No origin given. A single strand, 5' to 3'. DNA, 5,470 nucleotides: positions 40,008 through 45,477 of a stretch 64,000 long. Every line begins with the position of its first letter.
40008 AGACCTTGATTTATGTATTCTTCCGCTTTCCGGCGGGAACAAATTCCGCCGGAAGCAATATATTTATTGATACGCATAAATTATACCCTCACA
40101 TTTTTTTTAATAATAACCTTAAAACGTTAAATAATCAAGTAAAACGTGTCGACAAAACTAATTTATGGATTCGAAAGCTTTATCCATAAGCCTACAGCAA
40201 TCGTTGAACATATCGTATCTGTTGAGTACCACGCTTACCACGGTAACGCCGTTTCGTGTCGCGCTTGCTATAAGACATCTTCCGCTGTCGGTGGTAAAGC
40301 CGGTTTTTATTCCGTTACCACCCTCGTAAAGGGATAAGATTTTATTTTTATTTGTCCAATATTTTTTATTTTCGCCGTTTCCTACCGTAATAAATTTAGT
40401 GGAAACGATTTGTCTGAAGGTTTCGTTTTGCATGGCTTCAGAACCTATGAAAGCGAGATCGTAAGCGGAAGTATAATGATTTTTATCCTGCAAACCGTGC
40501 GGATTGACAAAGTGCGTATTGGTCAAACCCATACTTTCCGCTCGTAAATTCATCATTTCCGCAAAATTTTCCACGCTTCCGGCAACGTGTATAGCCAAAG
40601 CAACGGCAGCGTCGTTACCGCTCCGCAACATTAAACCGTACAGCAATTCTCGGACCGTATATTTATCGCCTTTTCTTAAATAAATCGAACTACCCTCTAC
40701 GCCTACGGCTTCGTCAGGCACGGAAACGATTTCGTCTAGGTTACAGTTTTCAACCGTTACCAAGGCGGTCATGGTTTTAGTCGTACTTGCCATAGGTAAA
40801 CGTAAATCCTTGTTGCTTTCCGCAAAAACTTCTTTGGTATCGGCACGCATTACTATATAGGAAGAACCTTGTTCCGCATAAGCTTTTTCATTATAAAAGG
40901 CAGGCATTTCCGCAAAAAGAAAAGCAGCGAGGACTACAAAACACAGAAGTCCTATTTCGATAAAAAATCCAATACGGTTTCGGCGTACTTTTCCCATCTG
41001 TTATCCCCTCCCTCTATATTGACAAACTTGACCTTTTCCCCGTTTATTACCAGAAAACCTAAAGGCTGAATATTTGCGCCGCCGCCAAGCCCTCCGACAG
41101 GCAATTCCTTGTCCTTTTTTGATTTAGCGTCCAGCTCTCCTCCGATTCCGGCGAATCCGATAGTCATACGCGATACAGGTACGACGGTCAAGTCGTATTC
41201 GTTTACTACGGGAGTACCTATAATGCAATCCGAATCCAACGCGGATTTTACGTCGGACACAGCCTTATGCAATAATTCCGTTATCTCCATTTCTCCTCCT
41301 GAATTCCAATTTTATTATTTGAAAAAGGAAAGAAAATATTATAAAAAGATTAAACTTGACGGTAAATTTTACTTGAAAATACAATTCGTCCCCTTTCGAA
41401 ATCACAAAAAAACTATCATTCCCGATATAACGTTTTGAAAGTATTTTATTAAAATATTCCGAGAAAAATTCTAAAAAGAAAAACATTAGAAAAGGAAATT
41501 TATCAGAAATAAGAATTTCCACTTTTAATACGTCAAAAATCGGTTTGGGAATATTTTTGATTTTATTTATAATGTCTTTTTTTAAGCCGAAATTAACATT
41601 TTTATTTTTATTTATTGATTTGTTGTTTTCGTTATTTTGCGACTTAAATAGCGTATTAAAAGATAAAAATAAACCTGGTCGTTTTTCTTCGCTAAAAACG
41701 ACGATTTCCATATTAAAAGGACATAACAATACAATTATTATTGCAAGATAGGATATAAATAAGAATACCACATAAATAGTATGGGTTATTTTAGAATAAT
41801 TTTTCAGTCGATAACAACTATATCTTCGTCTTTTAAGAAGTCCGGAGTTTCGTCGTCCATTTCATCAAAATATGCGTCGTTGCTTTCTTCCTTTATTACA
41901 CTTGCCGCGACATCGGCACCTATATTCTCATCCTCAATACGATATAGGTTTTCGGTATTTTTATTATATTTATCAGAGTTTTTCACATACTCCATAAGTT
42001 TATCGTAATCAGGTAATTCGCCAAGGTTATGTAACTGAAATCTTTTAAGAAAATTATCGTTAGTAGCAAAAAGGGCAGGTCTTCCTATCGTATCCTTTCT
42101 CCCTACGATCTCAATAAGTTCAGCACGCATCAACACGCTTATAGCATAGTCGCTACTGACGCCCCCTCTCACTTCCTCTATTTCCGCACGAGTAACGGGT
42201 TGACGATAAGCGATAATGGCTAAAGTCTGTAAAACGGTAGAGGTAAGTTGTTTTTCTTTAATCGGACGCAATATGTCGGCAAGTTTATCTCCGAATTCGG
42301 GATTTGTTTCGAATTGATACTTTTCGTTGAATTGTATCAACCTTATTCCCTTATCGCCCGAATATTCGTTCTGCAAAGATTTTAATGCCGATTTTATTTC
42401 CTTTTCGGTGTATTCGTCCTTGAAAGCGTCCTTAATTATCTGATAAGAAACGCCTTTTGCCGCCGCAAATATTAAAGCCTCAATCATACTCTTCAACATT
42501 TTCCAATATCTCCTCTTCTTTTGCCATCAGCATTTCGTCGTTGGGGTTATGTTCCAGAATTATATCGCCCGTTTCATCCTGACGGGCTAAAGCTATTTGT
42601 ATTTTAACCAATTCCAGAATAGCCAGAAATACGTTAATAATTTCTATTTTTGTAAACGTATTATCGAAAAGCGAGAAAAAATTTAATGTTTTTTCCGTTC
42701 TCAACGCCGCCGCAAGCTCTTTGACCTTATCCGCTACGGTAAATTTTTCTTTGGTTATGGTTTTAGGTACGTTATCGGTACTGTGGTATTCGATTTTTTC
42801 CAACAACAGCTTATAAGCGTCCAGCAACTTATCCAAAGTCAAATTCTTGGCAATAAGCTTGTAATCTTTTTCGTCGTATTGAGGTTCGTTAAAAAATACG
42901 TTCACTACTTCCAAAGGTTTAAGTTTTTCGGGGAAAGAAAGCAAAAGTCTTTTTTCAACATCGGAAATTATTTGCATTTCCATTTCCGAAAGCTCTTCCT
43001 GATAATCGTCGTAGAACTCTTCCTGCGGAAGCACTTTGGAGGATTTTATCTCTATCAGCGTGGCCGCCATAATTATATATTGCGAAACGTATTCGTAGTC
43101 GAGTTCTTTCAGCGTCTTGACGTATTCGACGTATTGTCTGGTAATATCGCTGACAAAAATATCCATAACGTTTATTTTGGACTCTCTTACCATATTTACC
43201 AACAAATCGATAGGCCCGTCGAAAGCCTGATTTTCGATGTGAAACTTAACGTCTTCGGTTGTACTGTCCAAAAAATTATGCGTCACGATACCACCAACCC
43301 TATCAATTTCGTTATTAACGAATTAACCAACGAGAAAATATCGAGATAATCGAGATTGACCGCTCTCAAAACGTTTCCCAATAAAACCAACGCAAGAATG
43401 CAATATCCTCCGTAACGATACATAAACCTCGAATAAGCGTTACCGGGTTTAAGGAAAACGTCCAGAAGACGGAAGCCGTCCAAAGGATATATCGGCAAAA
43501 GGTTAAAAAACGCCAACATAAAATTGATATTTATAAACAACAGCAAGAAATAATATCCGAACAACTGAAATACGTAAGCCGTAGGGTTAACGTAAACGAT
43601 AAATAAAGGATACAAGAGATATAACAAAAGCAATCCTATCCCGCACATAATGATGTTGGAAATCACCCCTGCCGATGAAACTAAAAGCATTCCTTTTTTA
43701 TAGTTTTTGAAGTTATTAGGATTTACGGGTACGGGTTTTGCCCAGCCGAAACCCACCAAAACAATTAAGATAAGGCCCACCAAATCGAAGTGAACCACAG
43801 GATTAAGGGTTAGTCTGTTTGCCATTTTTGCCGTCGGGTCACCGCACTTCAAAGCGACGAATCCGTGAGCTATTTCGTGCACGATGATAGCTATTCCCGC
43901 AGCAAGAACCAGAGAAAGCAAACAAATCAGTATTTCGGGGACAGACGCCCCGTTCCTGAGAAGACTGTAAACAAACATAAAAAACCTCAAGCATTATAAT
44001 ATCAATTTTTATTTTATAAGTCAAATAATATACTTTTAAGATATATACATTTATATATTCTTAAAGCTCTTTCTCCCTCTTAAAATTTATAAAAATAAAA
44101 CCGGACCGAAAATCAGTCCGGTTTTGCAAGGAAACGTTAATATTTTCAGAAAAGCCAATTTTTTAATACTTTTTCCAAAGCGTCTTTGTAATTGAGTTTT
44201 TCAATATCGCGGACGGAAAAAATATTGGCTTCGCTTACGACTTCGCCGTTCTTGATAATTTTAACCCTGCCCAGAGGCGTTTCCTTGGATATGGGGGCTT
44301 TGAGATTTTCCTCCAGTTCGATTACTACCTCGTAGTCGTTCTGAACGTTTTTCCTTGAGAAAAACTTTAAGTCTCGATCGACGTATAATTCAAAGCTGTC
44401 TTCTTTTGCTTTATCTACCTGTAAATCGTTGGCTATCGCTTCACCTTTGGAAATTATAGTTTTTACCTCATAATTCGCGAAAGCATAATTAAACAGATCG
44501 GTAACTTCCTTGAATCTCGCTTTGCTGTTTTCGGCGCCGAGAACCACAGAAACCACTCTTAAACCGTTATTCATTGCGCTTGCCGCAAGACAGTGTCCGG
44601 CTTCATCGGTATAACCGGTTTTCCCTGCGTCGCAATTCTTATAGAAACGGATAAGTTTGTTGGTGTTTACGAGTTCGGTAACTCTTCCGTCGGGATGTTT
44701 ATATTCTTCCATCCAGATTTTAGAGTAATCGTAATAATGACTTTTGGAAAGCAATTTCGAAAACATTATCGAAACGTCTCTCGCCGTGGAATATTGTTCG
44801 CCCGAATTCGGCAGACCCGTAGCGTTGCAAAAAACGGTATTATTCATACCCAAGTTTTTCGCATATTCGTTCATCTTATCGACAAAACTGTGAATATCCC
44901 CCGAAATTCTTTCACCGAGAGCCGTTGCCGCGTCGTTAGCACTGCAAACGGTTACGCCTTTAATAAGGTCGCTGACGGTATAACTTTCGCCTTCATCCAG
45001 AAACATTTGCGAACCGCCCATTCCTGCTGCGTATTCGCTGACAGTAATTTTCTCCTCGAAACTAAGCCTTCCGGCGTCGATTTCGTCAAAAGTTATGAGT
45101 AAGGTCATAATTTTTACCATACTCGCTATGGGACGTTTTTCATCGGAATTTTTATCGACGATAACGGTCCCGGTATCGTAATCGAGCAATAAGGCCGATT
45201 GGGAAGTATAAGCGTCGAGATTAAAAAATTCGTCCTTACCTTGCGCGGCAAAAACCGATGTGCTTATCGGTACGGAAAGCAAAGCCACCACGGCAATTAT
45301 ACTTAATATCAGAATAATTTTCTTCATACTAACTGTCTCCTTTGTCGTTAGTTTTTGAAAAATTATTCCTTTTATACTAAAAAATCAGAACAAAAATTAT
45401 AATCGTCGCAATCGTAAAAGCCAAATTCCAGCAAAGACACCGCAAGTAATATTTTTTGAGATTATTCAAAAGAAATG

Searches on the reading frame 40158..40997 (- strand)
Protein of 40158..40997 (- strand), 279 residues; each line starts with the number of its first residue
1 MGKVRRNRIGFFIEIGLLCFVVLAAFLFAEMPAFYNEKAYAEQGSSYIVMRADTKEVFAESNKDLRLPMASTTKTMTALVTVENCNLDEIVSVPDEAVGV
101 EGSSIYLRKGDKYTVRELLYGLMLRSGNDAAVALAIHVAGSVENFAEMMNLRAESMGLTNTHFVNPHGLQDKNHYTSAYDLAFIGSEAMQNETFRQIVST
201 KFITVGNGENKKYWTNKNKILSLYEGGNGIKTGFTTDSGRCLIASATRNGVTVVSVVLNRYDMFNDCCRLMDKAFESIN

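Call 34: search_protein_families(library=pfam, proteins=[window:40158-40997:-])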
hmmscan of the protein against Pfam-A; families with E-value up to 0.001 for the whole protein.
window:40158-40997:- (279 aa): 2 families
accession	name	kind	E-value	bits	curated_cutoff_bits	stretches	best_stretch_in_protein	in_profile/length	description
PF00768.25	Peptidase_S11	-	6.9e-62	209.5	27.6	1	43-260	11-237/239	D-alanyl-D-alanine carboxypeptidase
PF13354.11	Beta-lactamase2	-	4.9e-09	36.3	22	1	50-182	5-140/214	Beta-lactamase enzyme family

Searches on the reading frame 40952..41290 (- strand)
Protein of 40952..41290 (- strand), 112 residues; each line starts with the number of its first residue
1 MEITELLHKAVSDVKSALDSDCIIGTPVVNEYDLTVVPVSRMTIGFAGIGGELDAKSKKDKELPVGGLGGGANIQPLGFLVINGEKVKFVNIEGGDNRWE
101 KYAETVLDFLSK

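Call 34: search_protein_families(library=pfam, proteins=[window:40952-41290:-])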
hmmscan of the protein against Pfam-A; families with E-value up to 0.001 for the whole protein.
window:40952-41290:- (112 aa): 1 family
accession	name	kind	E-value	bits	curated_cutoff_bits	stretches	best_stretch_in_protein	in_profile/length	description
PF09579.15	Spore_YtfJ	-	2.5e-15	56.9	25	1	33-106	5-76/81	Sporulation protein YtfJ (Spore_YtfJ)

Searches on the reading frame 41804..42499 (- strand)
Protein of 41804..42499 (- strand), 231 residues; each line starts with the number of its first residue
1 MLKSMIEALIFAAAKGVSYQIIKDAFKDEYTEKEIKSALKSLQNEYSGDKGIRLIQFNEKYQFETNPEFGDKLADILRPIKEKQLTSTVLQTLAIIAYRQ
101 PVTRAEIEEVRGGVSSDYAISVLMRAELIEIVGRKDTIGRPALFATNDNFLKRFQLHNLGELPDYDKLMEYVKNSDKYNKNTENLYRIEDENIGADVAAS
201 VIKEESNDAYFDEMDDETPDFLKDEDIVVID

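Call 34: search_protein_families(library=pfam, proteins=[window:41804-42499:-])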
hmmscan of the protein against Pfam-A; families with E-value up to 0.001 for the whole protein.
window:41804-42499:- (231 aa): 1 family
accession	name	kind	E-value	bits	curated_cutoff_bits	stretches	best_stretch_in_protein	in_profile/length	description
PF04079.22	SMC_ScpB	-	1.9e-45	154.8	27.4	1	5-164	2-159/160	Segregation and condensation complex subunit ScpB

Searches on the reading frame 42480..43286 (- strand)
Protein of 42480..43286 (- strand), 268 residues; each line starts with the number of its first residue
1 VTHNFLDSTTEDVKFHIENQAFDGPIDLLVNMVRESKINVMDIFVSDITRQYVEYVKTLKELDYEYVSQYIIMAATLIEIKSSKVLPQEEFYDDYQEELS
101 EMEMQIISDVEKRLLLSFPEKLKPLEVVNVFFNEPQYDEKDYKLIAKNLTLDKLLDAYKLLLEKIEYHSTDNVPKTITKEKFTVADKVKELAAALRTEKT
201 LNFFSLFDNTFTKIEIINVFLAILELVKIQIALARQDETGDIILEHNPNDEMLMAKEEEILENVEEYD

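Call 34: search_protein_families(library=pfam, proteins=[window:42480-43286:-])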
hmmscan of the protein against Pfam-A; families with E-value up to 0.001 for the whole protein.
window:42480-43286:- (268 aa): 1 family
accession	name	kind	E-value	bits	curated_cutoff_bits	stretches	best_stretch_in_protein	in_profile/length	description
PF02616.19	SMC_ScpA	-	1.6e-19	71.3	24.6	1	32-239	1-223/232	Segregation and condensation protein ScpA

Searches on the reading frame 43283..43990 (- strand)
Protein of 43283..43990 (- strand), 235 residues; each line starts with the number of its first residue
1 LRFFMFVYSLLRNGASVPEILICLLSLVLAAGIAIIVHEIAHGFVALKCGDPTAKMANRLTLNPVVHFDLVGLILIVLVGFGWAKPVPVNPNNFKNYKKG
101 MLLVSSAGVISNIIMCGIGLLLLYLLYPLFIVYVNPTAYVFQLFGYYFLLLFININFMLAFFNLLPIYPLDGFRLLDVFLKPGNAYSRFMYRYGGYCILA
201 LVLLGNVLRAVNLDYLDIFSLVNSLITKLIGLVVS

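Call 34: search_protein_families(library=pfam, proteins=[window:43283-43990:-])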
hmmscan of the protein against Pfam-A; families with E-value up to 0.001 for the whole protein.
window:43283-43990:- (235 aa): 1 family
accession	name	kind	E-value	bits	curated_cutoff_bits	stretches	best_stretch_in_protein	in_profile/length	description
PF02163.28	Peptidase_M50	-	9.5e-11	41.9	27.2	2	147-181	161-195/221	Peptidase family M50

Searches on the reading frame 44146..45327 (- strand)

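Call 34: search_protein_families(library=pfam, proteins=[window:44146-45327:-])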
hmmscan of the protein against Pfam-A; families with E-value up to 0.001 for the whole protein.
window:44146-45327:- (393 aa): 3 families
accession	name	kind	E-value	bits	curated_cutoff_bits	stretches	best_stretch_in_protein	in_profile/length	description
PF00768.25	Peptidase_S11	-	4.7e-68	229.6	27.6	1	39-266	9-238/239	D-alanyl-D-alanine carboxypeptidase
PF13354.11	Beta-lactamase2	-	5.4e-20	72.1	22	1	46-195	3-149/214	Beta-lactamase enzyme family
PF07943.18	PBP5_C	-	4.7e-15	56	21.2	1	286-377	1-91/91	Penicillin-binding protein 5, C-terminal domain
